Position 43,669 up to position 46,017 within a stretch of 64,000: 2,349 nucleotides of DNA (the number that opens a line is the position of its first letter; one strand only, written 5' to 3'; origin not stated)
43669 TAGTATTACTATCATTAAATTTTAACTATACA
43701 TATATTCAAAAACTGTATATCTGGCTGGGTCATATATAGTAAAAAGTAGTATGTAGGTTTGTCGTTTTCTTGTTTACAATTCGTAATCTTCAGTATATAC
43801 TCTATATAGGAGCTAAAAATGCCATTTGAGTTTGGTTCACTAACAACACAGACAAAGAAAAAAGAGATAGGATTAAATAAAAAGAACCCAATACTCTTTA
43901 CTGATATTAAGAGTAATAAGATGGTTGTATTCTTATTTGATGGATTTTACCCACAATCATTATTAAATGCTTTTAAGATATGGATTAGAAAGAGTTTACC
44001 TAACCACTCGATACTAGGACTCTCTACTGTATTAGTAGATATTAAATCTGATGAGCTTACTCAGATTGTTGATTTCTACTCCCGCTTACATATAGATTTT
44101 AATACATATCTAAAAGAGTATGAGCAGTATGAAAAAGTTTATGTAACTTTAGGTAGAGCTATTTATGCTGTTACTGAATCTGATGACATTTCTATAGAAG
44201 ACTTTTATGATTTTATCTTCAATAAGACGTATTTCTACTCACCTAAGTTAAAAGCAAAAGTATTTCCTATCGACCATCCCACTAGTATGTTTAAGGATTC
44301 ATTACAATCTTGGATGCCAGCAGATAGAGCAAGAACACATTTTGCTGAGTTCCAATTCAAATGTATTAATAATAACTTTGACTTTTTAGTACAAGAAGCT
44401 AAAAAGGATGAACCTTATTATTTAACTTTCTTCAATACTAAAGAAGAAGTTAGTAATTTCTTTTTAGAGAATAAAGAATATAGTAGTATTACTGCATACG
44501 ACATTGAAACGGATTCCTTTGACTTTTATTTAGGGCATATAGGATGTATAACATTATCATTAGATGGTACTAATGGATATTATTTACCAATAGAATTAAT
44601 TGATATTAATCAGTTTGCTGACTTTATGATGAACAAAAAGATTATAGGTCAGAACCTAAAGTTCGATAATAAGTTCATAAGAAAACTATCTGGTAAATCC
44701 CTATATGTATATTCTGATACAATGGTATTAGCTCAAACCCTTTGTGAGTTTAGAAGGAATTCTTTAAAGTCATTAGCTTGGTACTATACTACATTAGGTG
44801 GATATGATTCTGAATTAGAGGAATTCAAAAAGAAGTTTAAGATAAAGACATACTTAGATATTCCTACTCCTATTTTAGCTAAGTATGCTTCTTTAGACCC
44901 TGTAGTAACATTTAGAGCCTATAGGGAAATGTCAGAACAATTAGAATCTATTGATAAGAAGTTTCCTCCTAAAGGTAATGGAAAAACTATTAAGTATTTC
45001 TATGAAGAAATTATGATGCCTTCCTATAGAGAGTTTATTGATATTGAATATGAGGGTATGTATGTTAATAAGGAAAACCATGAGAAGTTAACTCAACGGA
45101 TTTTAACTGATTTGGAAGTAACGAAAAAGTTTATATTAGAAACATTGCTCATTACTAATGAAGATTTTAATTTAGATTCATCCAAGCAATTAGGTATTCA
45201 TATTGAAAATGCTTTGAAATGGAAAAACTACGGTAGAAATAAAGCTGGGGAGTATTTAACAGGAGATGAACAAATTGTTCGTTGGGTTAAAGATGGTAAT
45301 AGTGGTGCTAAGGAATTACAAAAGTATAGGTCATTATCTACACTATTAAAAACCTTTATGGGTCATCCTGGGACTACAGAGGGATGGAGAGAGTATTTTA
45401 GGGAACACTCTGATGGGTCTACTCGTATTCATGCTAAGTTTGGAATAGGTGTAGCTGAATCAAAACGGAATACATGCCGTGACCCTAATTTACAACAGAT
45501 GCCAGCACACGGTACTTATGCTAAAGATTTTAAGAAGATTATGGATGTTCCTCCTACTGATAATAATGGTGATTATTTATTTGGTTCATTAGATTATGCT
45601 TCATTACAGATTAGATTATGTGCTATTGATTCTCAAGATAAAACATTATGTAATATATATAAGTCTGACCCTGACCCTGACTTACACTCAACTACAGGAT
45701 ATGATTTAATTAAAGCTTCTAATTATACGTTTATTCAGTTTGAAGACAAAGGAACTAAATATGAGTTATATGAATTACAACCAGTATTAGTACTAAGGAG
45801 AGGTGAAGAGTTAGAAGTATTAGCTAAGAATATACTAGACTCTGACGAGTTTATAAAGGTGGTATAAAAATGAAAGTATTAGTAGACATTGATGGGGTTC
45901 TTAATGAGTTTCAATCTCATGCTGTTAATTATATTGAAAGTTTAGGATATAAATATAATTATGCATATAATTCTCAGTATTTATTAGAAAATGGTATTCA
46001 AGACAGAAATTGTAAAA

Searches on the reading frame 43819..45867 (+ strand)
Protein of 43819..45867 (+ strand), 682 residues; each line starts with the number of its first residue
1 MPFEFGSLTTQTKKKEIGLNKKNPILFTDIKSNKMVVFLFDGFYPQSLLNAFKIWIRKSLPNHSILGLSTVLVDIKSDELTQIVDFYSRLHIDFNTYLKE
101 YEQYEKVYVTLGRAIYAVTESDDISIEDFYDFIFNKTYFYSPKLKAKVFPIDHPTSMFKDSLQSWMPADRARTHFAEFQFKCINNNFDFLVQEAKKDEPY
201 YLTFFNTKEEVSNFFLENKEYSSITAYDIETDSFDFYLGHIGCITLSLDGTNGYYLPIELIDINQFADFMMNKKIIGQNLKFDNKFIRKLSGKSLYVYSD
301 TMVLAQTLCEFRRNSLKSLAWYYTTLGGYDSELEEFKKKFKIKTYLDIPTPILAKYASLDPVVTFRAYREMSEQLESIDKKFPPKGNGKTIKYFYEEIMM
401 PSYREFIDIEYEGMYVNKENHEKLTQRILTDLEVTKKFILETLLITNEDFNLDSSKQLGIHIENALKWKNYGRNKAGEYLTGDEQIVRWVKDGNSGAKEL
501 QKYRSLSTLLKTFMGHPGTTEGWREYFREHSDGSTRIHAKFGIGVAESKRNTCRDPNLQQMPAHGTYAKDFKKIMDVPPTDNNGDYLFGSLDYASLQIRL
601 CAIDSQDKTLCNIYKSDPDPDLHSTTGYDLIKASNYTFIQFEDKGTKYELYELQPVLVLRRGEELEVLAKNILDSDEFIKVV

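Call 4: search_protein_families(library=pfam, proteins=[window:43819-45867:+], max_evalue=0.01)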
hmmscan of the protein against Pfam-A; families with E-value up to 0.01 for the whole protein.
window:43819-45867:+ (682 aa): 2 families
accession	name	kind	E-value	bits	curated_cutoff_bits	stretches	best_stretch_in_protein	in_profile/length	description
PF00476.26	DNA_pol_A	-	3.3e-19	69.5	34.3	1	422-632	5-196/381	DNA polymerase family A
PF01612.26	DNA_pol_A_exo1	-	1.9e-14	54.3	23.6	1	205-376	4-173/173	3'-5' exonuclease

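Call 5: search_dna_similar(query=window:43819-45867:+, collection=phages, mode=protein, max_rows=30)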
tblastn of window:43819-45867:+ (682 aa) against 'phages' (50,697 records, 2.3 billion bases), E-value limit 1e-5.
Records with a match: 360; places in all: 360; records where one place covers at least 80% of the query: 0.
Best place of each record, by identity: <60% 360.
By first word of the organism name: Pseudomonas 92; Escherichia 50; Vibrio 37; Bacillus 29; Rhizobium 14; Bacteriophage 14; Clostridium 13; Listeria 13; Klebsiella 10; Stenotrophomonas 9; and 29 more.
By host as written in the record: - 73; Pseudomonas aeruginosa 35; Escherichia coli 17; Pseudomonas aeruginosa ATCC 27853 12; Pseudomonas aeruginosa PAO1 11; Stenotrophomonas maltophilia 9; Clostridium perfringens 7; Gordonia rubripertincta NRRL B-16540 7; and 97 more.
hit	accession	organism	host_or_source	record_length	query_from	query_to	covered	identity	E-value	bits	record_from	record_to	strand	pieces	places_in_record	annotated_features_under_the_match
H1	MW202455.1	Caudoviricetes sp.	Manatee Spring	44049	148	627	70%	23.9%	1e-17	94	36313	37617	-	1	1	DNA polymerase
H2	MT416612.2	Bacillus phage YungSlug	Bacillus thuringiensis kurstaki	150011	148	637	72%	23.1%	2e-14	84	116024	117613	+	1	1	DNA polymerase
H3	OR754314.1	Pseudomonas phage vB_PmeS_STP12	Pseudomonas mendocina STP12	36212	98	626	78%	21.2%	4e-8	63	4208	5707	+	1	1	record has no annotation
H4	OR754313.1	Stutzerimonas phage vB_SstS_STP9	Stutzerimonas stutzeri STP9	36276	98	626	78%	21.2%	4e-8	63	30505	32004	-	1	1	record has no annotation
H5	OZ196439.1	Vibrio phage K479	Seawater and oysters mix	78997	184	641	67%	24.3%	2e-13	81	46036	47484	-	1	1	DNA polymerase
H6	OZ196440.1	Vibrio phage K481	Seawater and oysters mix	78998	184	641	67%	24.3%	2e-13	81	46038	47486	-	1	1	DNA polymerase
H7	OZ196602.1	Vibrio phage K480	Seawater and oysters mix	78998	184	641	67%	24.3%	2e-13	81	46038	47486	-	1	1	DNA polymerase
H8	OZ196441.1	Vibrio phage K477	Seawater and oysters mix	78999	184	641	67%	24.3%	2e-13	81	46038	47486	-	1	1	DNA polymerase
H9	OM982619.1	Pseudomonas phage Almagne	Pseudomonas syringae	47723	107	626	76%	21.3%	2e-8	64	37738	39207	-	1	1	DNA polymerase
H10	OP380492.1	Bacillus phage Nachito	Bacillus sp. ET1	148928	148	615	69%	23.7%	5e-11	72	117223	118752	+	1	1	DNA polymerase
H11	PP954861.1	Pseudomonas phage Lebethron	Pseudomonas taiwanensis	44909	98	626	78%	20.9%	3e-10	70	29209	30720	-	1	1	DNA polymerase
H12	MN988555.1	Rhizobium phage RHph_I1_6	Rhizobium phaseoli I1_6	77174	207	651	65%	24.8%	2e-11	74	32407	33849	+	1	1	DNA polymerase I protein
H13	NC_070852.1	Rhizobium phage RHph_I1_6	Rhizobium phaseoli I1_6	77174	207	651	65%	24.8%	2e-11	74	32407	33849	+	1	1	DNA polymerase I protein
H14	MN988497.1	Rhizobium phage RHph_Y2_6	Rhizobium etli Y2_6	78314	183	629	66%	24.6%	1e-10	71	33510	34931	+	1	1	DNA polymerase I protein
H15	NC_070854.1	Rhizobium phage RHph_Y2_6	Rhizobium etli Y2_6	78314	183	629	66%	24.6%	1e-10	71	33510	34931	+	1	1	DNA polymerase I protein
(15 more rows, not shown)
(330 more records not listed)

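Call 7: search_protein_families(library=phrogs, proteins=[window:43819-45867:+], max_evalue=0.001)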
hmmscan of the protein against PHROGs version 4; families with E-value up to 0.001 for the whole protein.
window:43819-45867:+ (682 aa): 2 families
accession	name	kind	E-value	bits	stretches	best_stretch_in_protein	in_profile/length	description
phrog_17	-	DNA, RNA and nucleotide metabolism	5.8e-50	171.3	1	200-626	652-1043/1445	DNA polymerase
phrog_12241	-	DNA, RNA and nucleotide metabolism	3e-09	37.4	1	191-564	90-496/502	DNA polymerase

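Call 8: find_related_loci(query=window:43819-45867:+, collection=viral_contigs, flank=10000)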
Query window:43819-45867:+ (682 aa) in viral_contigs; peptide patterns used: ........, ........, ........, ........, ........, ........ (x = any residue, [..] = any of these).
16 stretches matched a pattern, but none encodes a relative of the query by tblastn (E <= 1e-3).

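Call 10: find_homologous_proteins(query=window:43819-45867:+)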
Query window:43819-45867:+ (682 aa): 99 proteins with E <= 0.001 among 8000 candidates.
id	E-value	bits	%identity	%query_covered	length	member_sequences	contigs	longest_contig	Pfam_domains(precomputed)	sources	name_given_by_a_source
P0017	0.0e+0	1560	100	100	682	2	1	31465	PF01612.27,PF00476.27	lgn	-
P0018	1.3e-257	875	57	100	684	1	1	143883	PF01612.27,PF00476.27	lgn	-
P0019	6.9e-211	720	48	99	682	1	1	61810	PF01612.27,PF00476.27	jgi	-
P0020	5.4e-209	714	49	100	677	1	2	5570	PF01612.27,PF00476.27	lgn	-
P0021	2.6e-199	682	48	99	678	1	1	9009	PF01612.27,PF00476.27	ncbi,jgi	-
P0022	1.4e-193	663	47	99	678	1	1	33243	PF01612.27,PF00476.27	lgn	-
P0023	1.5e-192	660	47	99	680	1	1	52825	PF01612.27,PF00476.27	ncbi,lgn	-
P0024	6.4e-184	631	45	99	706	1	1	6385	PF01612.27,PF00476.27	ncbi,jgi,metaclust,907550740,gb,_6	metaclust:\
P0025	1.1e-137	478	41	99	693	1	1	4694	PF01612.27,PF00476.27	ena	-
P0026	3.0e-134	467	40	99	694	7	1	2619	PF01612.27,PF00476.27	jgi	-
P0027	9.6e-134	465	37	100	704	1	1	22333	PF01612.27,PF00476.27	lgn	-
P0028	5.6e-128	446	40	92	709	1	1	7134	PF01612.27,PF00476.27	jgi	-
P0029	1.1e-126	442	36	99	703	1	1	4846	PF01612.27,PF00476.27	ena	-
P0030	4.4e-122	427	35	99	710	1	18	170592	PF01612.27,PF00476.27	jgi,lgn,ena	-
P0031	1.8e-121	425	35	99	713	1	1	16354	PF01612.27,PF00476.27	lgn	-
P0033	2.6e-119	418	43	52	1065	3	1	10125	PF01612.27,PF03161.19,PF00476.27,PF14890.12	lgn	-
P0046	4.7e-72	262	32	89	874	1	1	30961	PF01612.27,PF00476.27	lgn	-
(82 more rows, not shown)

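Call 14: find_encoding_contigs(protein=P0019, flank=10000, max_places=3)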
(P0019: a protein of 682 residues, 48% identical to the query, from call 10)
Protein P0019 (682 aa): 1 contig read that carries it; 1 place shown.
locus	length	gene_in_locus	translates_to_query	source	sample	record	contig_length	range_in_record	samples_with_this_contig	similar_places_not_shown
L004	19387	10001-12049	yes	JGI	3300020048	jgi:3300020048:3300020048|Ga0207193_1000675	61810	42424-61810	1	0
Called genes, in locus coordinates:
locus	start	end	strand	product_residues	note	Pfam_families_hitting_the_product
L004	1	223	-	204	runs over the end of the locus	PF11697:DUF3293 (weak)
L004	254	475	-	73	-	-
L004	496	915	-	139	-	-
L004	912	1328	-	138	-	-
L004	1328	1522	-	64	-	-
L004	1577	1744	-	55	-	PF23768:DUF7167 (weak)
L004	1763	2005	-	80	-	-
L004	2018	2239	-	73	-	-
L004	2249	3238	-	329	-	PF06414:Zeta_toxin, PF13671:AAA_33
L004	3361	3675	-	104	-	PF26092:T4_Y16D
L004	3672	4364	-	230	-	-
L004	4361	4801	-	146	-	-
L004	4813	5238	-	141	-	-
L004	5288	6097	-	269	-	-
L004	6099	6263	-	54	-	-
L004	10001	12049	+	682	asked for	PF01612:DNA_pol_A_exo1, PF00476:DNA_pol_A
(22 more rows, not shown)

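Call 16: find_encoding_contigs(protein=P0018, flank=10000, max_places=2)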
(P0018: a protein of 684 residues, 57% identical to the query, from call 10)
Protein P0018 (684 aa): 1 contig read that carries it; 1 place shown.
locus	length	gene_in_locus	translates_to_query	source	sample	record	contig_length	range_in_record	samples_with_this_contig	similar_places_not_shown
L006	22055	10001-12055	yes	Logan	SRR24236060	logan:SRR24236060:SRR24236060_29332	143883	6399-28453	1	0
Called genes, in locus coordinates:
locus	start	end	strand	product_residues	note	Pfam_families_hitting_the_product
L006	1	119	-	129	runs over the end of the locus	-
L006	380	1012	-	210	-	PF00145:DNA_methylase (faint)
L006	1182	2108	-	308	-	PF13847:Methyltransf_31 (faint), PF01555:N6_N4_Mtase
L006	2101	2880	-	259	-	-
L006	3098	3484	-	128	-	-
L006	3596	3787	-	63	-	-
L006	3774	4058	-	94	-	-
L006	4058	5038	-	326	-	PF10127:RlaP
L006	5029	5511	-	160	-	-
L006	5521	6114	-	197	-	-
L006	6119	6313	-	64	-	-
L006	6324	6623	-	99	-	-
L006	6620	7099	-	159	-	-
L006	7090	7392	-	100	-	PF00684:DnaJ_CXXCXGXG (weak), PF15777:Anti-TRAP (weak)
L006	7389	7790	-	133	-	-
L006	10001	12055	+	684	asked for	PF01612:DNA_pol_A_exo1, PF00476:DNA_pol_A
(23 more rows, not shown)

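Call 17: find_encoding_contigs(protein=P0046, flank=10000, max_places=2)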
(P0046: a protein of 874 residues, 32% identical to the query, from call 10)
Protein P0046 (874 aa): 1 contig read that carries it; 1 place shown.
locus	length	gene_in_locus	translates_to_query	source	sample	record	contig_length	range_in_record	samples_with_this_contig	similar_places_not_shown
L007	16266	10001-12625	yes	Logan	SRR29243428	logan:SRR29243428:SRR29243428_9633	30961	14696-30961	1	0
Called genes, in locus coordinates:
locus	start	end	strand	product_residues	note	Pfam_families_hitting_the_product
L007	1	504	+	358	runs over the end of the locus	PF19835:SegE_GIY-YIG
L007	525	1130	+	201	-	-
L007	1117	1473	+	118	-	-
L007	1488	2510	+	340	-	-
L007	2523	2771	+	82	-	-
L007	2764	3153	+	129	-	-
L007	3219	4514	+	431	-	-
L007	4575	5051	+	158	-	-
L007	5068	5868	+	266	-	-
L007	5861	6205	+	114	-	-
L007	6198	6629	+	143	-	-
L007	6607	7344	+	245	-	-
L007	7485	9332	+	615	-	PF04851:ResIII, PF00176:SNF2-rel_dom, PF00271:Helicase_C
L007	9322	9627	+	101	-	-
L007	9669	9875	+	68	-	-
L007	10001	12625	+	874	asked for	PF01612:DNA_pol_A_exo1, PF00476:DNA_pol_A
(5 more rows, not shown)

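Call 19: find_encoding_contigs(protein=P0030, flank=10000, max_places=2)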
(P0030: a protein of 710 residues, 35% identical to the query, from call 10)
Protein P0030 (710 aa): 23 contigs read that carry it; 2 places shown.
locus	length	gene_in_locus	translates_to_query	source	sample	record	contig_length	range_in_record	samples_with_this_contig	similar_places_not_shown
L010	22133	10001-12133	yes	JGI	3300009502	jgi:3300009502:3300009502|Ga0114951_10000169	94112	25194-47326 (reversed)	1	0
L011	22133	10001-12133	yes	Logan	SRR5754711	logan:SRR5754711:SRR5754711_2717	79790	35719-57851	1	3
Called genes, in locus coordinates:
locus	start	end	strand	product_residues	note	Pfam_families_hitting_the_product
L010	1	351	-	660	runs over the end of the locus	-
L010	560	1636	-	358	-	-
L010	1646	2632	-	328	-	PF00149:Metallophos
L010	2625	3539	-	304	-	PF02739:5_3_exonuc_N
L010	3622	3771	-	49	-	-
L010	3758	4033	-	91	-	-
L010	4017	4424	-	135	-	-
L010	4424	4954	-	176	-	-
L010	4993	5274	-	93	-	-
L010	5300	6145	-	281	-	PF13155:Toprim_2 (weak)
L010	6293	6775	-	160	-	-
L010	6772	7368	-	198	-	-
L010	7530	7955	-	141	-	-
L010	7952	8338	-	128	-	-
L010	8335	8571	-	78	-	-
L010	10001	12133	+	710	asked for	PF01612:DNA_pol_A_exo1, PF00476:DNA_pol_A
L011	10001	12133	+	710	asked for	PF01612:DNA_pol_A_exo1, PF00476:DNA_pol_A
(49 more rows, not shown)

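Call 21: search_solved_structures(query=window:43819-45867:+, show_alignments=2, max_evalue=0.00001)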
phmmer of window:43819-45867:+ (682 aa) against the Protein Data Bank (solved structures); distinct sequences matched with E-value up to 0.00001: 35.
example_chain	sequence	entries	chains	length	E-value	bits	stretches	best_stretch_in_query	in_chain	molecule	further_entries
8oo6_A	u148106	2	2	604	3.2e-10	42.2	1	209-629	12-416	DNA polymerase I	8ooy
1d9d_A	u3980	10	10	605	3.3e-10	42.2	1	209-629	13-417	DNA POLYMERASE I | PROTEIN (DNA POLYMERASE I KLENOW FRAGMENT (E.C.2.7.7.7)) | PROTEIN (DNA POLYMERASE I-KLENOW FRAGMENT (E.C.2.7.7.7))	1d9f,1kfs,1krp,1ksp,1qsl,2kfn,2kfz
1dpi_A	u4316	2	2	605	3.3e-10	42.2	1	209-629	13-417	DNA POLYMERASE I KLENOW FRAGMENT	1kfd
4uqg_A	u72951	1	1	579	1.1e-09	40.5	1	397-634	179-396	DNA POLYMERASE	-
2xy7_A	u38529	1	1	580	1.1e-09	40.5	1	397-634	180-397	DNA POLYMERASE I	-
2xo7_A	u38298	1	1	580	1.1e-09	40.5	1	397-634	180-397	DNA POLYMERASE I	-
2xy6_A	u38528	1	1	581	1.1e-09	40.5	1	397-634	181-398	DNA POLYMERASE I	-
2xy5_A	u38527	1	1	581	1.1e-09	40.5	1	397-634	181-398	DNA POLYMERASE I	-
4b9l_A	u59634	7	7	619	1.2e-09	40.3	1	397-634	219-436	DNA POLYMERASE I | DNA POLYMERASE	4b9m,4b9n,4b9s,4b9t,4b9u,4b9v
6mu4_A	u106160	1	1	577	1.4e-09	40.1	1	397-634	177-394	DNA polymerase I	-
6dsu_A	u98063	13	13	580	1.5e-09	40.1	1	397-634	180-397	DNA polymerase I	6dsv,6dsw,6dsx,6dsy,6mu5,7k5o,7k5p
2y1i_A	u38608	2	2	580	1.9e-09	39.7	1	397-634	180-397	DNA POLYMERASE I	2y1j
1kln_A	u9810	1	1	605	3.3e-09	38.9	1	212-629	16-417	PROTEIN (DNA POLYMERASE I KLENOW FRAGMENT (E.C.2.7.7.7))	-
3eyz_A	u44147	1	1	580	3.5e-09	38.8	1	397-635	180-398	DNA polymerase I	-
2bdp_A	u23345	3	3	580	3.8e-09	38.7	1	397-634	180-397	PROTEIN (DNA POLYMERASE I)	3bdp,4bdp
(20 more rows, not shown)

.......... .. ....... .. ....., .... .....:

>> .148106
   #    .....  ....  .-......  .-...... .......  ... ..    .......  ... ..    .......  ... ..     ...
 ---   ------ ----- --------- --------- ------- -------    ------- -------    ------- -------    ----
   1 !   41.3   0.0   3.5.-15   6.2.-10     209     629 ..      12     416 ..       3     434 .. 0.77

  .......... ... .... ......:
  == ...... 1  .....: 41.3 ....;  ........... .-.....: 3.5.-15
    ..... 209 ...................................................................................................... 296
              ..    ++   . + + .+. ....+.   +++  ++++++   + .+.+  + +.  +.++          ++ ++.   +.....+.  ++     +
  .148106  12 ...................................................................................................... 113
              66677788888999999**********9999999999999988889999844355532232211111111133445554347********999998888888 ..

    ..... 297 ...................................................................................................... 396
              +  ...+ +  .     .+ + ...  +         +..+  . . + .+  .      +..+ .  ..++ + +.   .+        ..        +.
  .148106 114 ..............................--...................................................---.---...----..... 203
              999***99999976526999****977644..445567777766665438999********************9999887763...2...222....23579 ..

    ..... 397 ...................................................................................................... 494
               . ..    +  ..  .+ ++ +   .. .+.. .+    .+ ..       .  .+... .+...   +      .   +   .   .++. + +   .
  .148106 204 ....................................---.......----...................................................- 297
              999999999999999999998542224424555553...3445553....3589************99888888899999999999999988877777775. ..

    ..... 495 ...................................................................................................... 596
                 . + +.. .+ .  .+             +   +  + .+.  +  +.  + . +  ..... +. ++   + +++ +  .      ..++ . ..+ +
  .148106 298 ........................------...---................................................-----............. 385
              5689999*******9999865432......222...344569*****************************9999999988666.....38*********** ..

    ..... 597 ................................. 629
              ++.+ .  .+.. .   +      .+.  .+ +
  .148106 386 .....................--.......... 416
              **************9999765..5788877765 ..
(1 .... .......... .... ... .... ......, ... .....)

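Call 23: find_encoding_contigs(protein=P0022, flank=10000, max_places=2)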
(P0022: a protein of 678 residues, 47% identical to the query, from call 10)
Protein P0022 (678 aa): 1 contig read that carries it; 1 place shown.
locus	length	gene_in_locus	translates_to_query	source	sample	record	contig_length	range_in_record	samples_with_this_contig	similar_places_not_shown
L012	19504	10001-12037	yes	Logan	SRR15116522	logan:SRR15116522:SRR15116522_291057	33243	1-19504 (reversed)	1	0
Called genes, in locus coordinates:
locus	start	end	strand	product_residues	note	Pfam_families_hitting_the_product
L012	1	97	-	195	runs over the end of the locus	PF06941:NT5C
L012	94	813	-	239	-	PF04389:Peptidase_M28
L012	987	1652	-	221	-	PF10979:DUF2786, PF23771:DUF7168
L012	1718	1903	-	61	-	-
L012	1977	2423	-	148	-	-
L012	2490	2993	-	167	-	-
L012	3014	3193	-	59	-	-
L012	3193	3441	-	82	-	-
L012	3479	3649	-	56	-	-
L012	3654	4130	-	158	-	-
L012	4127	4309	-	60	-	-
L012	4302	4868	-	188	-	-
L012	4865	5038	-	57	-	-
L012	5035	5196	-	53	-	-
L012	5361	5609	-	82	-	-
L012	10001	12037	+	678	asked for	PF01612:DNA_pol_A_exo1, PF00476:DNA_pol_A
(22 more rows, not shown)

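Call 24: find_encoding_contigs(protein=P0017, flank=10000, max_places=2)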
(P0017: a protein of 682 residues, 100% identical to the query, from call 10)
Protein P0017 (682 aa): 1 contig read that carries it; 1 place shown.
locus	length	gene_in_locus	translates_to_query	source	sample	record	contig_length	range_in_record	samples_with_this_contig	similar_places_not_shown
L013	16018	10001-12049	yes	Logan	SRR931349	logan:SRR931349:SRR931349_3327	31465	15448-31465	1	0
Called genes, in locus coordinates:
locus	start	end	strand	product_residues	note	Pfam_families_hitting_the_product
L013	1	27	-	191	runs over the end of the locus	PF01464:SLT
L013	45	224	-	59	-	-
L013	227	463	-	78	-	-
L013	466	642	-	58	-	-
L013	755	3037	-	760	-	PF00317:Ribonuc_red_lgN (faint), PF02867:Ribonuc_red_lgC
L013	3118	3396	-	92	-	-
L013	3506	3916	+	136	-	-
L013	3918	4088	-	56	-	-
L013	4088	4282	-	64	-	-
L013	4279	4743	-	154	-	-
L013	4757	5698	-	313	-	-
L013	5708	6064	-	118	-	-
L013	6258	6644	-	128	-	-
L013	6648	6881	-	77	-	-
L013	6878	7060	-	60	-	-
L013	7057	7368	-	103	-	-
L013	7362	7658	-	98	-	-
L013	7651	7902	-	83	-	-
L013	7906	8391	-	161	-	-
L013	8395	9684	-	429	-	-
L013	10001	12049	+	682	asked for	PF01612:DNA_pol_A_exo1, PF00476:DNA_pol_A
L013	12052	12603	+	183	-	PF06941:NT5C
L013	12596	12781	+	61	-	-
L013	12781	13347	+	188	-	PF21448:DNMK (faint)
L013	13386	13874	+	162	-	PF04002:RadC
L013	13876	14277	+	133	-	-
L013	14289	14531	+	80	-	-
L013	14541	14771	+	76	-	PF12773:DZR (weak), PF18912:DZR_2 (faint)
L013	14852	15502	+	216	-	PF10979:DUF2786, PF23771:DUF7168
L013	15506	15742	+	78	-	-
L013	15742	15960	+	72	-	-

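Call 99: find_related_loci(query=A2, collection=viral_contigs, flank=10000)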
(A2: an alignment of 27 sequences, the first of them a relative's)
Query A2 (682 aa) in viral_contigs; peptide patterns used: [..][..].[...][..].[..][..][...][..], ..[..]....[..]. (x = any residue, [..] = any of these).
197 stretches matched a pattern; 22 encode a relative of the query (tblastn E <= 1e-3); 21 distinct loci.
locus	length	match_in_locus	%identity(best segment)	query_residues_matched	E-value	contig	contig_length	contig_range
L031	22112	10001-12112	35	3-679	8e-129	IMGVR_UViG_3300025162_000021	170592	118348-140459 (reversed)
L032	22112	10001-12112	35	3-679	8e-129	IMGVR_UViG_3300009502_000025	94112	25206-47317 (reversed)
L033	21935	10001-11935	34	1-630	3e-107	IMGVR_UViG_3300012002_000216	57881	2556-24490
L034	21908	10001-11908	36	3-630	2e-106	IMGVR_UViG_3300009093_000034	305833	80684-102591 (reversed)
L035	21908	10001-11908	35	3-630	1e-98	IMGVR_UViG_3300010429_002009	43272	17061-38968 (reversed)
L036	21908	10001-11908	35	3-630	3e-98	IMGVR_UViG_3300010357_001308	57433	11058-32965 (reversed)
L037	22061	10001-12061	33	1-676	2e-96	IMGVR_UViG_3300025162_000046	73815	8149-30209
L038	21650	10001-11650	35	79-627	7e-91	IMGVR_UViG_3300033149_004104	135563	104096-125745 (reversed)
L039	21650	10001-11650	35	79-627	7e-91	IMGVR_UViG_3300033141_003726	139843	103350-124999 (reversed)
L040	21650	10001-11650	35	79-627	7e-91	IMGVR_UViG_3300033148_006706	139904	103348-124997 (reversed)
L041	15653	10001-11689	34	75-654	9e-86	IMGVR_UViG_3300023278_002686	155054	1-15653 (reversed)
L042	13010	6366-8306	32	7-679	3e-84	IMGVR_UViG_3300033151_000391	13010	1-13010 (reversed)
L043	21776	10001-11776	33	78-660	7e-75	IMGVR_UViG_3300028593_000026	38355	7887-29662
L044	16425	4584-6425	32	78-681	1e-74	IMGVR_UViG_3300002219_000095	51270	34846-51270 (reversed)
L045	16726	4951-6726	33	78-660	2e-74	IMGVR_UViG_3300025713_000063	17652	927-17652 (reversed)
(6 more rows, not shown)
